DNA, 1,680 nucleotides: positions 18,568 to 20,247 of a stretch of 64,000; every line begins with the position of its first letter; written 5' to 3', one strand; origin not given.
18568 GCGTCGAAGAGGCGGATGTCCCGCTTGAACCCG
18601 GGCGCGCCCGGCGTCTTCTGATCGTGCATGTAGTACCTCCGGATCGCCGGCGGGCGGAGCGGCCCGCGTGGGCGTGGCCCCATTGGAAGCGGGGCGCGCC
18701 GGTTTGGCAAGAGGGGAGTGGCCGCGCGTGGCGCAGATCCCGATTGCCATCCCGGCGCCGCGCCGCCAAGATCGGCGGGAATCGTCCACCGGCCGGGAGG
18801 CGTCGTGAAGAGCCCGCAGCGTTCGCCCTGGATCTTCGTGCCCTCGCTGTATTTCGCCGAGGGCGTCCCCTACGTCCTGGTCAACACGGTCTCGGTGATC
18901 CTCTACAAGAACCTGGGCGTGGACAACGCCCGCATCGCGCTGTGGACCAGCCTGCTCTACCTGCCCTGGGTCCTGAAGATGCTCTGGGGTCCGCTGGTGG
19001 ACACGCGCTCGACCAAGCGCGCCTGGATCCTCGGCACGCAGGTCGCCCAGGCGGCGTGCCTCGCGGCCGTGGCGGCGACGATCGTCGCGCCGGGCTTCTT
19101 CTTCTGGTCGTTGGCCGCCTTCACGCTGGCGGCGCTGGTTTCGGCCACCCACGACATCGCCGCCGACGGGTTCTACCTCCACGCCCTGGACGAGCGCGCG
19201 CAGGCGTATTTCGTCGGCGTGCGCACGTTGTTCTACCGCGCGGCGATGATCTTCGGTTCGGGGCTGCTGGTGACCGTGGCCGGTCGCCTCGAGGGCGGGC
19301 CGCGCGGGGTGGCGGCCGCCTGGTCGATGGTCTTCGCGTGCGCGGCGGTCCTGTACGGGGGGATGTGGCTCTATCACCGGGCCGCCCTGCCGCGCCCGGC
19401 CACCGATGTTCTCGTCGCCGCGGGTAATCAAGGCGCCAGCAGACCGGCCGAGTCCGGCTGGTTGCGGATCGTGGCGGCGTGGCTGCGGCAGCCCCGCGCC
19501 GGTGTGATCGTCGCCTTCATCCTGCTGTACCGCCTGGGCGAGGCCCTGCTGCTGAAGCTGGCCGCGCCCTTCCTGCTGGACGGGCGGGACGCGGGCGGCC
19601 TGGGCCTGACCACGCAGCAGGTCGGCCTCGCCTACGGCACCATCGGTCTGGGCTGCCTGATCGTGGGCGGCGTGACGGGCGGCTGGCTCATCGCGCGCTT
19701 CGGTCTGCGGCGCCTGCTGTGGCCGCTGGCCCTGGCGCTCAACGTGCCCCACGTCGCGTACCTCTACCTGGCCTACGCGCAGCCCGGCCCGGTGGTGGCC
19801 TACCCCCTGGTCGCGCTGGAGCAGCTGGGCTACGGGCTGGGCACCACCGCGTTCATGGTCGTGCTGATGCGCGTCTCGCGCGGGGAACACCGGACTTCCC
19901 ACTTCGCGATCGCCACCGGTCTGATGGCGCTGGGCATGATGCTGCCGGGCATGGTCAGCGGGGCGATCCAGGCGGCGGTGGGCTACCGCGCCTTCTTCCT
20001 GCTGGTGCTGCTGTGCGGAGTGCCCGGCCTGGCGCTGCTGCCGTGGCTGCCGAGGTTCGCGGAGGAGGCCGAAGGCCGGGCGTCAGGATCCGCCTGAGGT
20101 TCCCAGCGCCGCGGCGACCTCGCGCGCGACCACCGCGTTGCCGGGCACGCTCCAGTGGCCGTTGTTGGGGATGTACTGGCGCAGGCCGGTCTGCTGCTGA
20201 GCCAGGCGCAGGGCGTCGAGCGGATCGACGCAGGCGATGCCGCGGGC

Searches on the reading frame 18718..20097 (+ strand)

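Call 55: search_protein_families(library=pfam, proteins=[window:18718-20097:+], max_evalue=0.00001)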
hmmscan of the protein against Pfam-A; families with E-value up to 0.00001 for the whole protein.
window:18718-20097:+ (459 aa): 2 families
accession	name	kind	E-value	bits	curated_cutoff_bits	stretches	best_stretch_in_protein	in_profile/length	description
PF07690.21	MFS_1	-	5.4e-13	49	33.4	1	292-447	24-177/347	Major Facilitator Superfamily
PF13000.13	Acatn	-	2e-06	27.1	23.7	0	43-131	7-100/546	Acetyl-coenzyme A transporter 1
